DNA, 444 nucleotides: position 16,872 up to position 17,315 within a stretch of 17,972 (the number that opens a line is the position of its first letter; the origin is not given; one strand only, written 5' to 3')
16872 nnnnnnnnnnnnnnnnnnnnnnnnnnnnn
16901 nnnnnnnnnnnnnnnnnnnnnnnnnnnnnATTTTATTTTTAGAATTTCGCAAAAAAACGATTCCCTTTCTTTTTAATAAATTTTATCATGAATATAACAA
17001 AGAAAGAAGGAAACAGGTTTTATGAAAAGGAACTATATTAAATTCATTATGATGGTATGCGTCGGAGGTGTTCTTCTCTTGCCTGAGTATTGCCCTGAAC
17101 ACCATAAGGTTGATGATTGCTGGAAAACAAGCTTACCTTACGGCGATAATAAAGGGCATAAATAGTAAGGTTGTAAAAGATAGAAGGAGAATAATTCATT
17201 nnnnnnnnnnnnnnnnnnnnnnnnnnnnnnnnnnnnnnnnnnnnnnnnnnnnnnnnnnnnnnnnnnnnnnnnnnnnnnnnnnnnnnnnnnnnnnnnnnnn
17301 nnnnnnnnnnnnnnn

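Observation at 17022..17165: Unannotated 47-aa ORF: Phr/PapR/NprX-sized pre-peptide with two Cys in the polar tail and an internal GG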

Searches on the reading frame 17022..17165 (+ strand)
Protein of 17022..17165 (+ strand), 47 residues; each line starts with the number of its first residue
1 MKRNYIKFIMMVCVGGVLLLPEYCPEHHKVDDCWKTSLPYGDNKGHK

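Call 5: search_protein_families(library=pfam, proteins=[window:17022-17165:+], max_evalue=0.01)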
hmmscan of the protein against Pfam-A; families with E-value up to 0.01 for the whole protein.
window:17022-17165:+ (47 aa): 0 families

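Call 6: list_cluster_members(proteins=[window:17022-17162:+, window:15628-16929:-, window:17201-17887:+, window:14884-15471:+])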
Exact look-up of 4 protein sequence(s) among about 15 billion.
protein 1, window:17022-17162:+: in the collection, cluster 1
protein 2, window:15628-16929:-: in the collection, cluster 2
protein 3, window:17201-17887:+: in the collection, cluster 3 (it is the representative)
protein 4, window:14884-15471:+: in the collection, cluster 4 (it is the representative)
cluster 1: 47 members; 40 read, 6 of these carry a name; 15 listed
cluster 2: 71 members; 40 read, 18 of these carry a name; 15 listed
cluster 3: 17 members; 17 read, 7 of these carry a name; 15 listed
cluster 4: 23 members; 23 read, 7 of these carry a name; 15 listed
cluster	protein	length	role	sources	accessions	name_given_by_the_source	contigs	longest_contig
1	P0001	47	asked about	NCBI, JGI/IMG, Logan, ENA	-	-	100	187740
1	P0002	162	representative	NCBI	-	-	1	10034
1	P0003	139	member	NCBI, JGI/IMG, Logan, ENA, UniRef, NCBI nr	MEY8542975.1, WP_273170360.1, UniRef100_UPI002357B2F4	hypothetical protein [Dubosiella newyorkensis] | hypothetical protein | hypothetical protein n=2 Tax=Dubosiella newyorkensis TaxID=1862672 RepID=UPI002357B2F4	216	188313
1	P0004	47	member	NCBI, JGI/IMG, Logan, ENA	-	hypothetical protein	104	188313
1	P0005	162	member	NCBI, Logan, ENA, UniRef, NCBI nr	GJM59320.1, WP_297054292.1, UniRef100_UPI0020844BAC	hypothetical protein [uncultured Dubosiella sp.] | hypothetical protein n=1 Tax=uncultured Dubosiella sp. TaxID=1937011 RepID=UPI0020844BAC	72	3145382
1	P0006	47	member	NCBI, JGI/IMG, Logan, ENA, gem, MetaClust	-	\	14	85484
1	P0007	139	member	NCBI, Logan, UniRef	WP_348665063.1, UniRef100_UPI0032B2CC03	hypothetical protein [Dubosiella newyorkensis] | hypothetical protein n=1 Tax=Dubosiella newyorkensis TaxID=1862672 RepID=UPI0032B2CC03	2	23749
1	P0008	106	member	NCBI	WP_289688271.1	hypothetical protein, partial [Dubosiella newyorkensis]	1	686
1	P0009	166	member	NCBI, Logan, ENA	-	-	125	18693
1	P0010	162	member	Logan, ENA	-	-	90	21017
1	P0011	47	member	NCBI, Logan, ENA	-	-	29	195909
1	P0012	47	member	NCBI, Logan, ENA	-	-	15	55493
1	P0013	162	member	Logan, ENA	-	-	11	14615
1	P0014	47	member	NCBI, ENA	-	-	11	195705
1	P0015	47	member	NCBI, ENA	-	-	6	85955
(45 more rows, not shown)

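Call 7: search_protein_families(library=ncbifam, proteins=[window:17022-17165:+], max_evalue=0.1)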
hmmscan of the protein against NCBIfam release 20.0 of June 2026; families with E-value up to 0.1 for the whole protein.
window:17022-17165:+ (47 aa): 0 families

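Call 10: find_homologous_proteins(query=window:17022-17162:+, max_evalue=10)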
Query seq(47 aa) (47 aa): 5 proteins with E <= 10 among 5 candidates.
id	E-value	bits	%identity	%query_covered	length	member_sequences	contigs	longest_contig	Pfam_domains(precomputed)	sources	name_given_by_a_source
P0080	4.0e-24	100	94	100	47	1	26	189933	-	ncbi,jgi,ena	-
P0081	1.4e-23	98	91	100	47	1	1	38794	-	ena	-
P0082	7.4e-18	81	74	100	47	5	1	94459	-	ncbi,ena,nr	ncbi:hypothetical protein C815_02027 [Firmicutes bacterium M10-2]|nr:hypothetical protein C815_02023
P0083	3.6e-16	75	73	94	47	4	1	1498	-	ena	-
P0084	1.1e-7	49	86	62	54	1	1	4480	-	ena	-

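Call 36: find_homologous_proteins(query=A2, max_evalue=10)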
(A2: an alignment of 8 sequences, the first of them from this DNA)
Query A2 (8 sequences) (47 aa, profile of the alignment): 11 proteins with E <= 10 among 20 candidates.
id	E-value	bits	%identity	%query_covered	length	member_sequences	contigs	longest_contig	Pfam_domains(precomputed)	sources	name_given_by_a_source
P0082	5.4e-25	104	74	100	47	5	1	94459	-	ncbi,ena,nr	ncbi:hypothetical protein C815_02027 [Firmicutes bacterium M10-2]|nr:hypothetical protein C815_02023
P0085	2.7e-24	102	49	100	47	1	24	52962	-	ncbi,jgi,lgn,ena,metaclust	metaclust:\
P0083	6.8e-24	101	73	94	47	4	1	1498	-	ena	-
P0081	3.6e-23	98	91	100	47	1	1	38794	-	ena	-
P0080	3.0e-22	96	94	100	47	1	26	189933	-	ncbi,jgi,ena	-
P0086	1.8e-21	93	53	100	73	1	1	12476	-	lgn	-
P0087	2.0e-21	93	57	100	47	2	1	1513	-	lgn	-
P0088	8.1e-21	91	60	85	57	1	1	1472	-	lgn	-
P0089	2.3e-20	89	62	100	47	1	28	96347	-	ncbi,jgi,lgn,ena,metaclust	metaclust:\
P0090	8.5e-19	84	34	96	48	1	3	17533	-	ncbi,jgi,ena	jgi:hypothetical protein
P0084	1.6e-5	42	86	62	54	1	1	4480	-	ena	-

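Call 47: search_protein_representatives(alignment_id=A3)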
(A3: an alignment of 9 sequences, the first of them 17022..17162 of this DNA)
Query: 9 sequences, 47 profile positions. Proteins with E-value up to 0.001 (for the whole library): 13; up to 1e-10: 4; up to 1e-30: 0. The best 13 are listed.
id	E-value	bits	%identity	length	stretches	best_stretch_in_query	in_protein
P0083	4.2e-26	106.3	-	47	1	1-47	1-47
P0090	2.2e-20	88.0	-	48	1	1-47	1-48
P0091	8.2e-15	70.1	-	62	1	1-47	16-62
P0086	3.4e-11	58.5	-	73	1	1-47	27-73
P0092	8.4e-10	54.1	-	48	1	1-47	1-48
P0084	1.1e-08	50.5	-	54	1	1-29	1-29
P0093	8.0e-07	44.5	-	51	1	1-47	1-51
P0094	3.9e-06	42.3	-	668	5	14-27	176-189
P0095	1.2e-05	40.8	-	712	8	25-37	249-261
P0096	1.8e-05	40.2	-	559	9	16-37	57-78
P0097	2.0e-05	40.0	-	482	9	22-36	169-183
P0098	8.0e-05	38.1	-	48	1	1-47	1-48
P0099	7.4e-04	35.0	-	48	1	3-46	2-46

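Call 63: find_encoding_contigs(protein=P0089, flank=4000, max_places=2)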
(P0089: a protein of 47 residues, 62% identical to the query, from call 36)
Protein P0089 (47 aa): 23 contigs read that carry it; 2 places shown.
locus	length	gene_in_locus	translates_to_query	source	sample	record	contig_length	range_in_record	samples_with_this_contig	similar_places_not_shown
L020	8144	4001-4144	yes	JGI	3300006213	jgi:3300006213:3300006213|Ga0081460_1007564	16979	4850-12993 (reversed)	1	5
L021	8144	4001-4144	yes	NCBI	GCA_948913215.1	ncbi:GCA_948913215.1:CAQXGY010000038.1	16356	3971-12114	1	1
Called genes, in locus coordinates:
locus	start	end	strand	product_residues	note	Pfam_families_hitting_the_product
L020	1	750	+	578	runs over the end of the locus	PF00664:ABC_membrane, PF00005:ABC_tran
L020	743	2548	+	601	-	PF00664:ABC_membrane, PF00005:ABC_tran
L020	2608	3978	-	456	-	PF13560:HTH_31 (weak), PF13424:TPR_12 (faint)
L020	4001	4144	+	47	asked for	-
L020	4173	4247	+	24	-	-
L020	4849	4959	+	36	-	-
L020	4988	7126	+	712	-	PF04055:Radical_SAM, PF13353:Fer4_12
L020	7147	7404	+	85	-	-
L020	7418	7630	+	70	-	-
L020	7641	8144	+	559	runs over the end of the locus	PF00664:ABC_membrane, PF02463:SMC_N (weak), PF00005:ABC_tran, PF13304:AAA_21 (faint)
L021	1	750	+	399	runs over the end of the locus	PF00664:ABC_membrane, PF00005:ABC_tran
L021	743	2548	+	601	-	PF00664:ABC_membrane, PF00005:ABC_tran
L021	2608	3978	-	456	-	PF13560:HTH_31 (weak), PF13424:TPR_12 (faint)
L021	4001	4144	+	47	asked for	-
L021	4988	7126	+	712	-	PF04055:Radical_SAM, PF13353:Fer4_12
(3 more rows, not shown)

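Call 64: find_encoding_contigs(protein=P0090, flank=4000, max_places=2)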
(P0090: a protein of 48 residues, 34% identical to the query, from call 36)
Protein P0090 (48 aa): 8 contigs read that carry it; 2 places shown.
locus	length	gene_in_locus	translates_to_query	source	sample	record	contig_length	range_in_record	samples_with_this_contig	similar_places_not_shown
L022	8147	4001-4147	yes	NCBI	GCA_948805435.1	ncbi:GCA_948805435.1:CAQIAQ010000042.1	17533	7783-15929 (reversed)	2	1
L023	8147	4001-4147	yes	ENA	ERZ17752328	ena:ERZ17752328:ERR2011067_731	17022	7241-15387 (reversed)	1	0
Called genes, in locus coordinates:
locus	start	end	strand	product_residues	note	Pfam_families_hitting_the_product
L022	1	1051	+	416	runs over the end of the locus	PF04055:Radical_SAM, PF13353:Fer4_12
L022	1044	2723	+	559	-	PF00664:ABC_membrane, PF00005:ABC_tran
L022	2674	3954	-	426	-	PF13424:TPR_12 (weak)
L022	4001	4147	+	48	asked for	-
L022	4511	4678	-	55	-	-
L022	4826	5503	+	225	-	PF01569:PAP2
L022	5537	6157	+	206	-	-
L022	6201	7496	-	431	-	PF01938:TRAM, PF05958:tRNA_U5-meth_tr, PF01135:PCMT (weak), PF02475:TRM5-TYW2_MTfase (weak), PF03602:Cons_hypoth95, PF02390:Methyltransf_4 (weak), PF13649:Methyltransf_25 (weak), PF13847:Methyltransf_31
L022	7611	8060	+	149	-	PF22381:Staph_reg_Sar_Rot, PF01978:TrmB (faint), PF01047:MarR, PF12802:MarR_2, PF13463:HTH_27 (weak)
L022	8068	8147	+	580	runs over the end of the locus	PF00664:ABC_membrane, PF00005:ABC_tran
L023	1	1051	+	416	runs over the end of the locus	PF04055:Radical_SAM, PF13353:Fer4_12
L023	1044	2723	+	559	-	PF00664:ABC_membrane, PF00005:ABC_tran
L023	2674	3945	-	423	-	PF13424:TPR_12 (weak)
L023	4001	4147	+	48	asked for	-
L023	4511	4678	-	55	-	-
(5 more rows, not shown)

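Call 65: predict_structure(alignment_id=A3)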
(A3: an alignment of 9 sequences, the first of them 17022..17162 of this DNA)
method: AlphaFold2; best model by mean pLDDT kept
length: 47 residues; sequences in the alignment: 9
mean_pLDDT: 62.7   pTM: 0.27
mean pLDDT of the five models: 62.7, 62.3, 61.5, 59.5, 58.1
residues with pLDDT >= 90: 0; 70-90: 11; 50-70: 27; < 50: 9
segments of 3 or more residues with pLDDT < 50: 38-42, 44-47
pLDDT, mean of each block of 10 residues (from residue 1): 73 71 64 55 45
secondary structure, 60 per line:
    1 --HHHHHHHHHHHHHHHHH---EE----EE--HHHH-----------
elements in order: H3-19 H33-36

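Call 76: find_encoding_contigs(protein=P0080, flank=3000, max_places=2)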
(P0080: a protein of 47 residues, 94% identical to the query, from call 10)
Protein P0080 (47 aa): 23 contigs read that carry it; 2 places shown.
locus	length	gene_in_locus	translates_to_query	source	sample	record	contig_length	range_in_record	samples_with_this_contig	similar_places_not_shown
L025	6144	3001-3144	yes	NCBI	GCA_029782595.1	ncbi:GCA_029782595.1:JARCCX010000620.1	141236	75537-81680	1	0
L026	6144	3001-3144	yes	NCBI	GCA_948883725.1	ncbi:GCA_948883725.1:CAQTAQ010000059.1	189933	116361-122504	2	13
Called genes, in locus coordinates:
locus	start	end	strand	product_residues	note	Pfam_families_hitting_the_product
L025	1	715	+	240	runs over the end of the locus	PF08032:SpoU_sub_bind, PF00588:SpoU_methylase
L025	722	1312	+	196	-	-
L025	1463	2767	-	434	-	-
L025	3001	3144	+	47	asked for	-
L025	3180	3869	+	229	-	-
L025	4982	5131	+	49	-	PF00471:Ribosomal_L33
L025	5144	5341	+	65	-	PF00584:SecE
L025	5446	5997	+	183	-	PF02357:NusG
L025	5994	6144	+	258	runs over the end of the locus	PF00702:Hydrolase, PF13344:Hydrolase_6, PF13419:HAD_2 (weak), PF13242:Hydrolase_like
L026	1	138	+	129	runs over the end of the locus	PF00636:Ribonuclease_3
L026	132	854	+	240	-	PF08032:SpoU_sub_bind, PF00588:SpoU_methylase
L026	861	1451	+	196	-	-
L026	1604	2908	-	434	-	-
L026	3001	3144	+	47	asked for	-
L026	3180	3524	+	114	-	-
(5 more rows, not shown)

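Call 82: find_related_loci(query=A2, collection=metagenome_contigs, flank=3000)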
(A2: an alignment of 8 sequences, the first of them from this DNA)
Query A2 (47 aa) in metagenome_contigs; peptide patterns used: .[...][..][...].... (x = any residue, [..] = any of these).
24 stretches matched a pattern; 9 encode a relative of the query (tblastn E <= 1e-3); 9 distinct loci.
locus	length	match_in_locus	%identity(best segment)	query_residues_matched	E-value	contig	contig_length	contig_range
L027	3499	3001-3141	94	1-47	2e-28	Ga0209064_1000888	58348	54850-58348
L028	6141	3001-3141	94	1-47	3e-28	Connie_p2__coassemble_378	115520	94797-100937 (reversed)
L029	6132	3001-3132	70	1-44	8e-20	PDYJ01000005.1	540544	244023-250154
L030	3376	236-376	62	1-47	2e-19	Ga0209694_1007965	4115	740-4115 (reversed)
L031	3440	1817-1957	49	1-47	1e-15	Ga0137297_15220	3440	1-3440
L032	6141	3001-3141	49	1-47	1e-15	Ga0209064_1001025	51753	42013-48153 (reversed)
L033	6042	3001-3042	57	21-34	3e-4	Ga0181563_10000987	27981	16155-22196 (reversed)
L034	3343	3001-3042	57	21-34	3e-4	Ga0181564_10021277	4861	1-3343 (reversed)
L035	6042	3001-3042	57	21-34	3e-4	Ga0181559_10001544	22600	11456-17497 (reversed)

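Call 83: find_related_loci(query=A2, collection=viral_contigs, flank=3000)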
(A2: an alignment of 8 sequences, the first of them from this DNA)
Query A2 (47 aa) in viral_contigs; peptide patterns used: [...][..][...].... (x = any residue, [..] = any of these).
49 stretches matched a pattern, but none encodes a relative of the query by tblastn (E <= 1e-3).
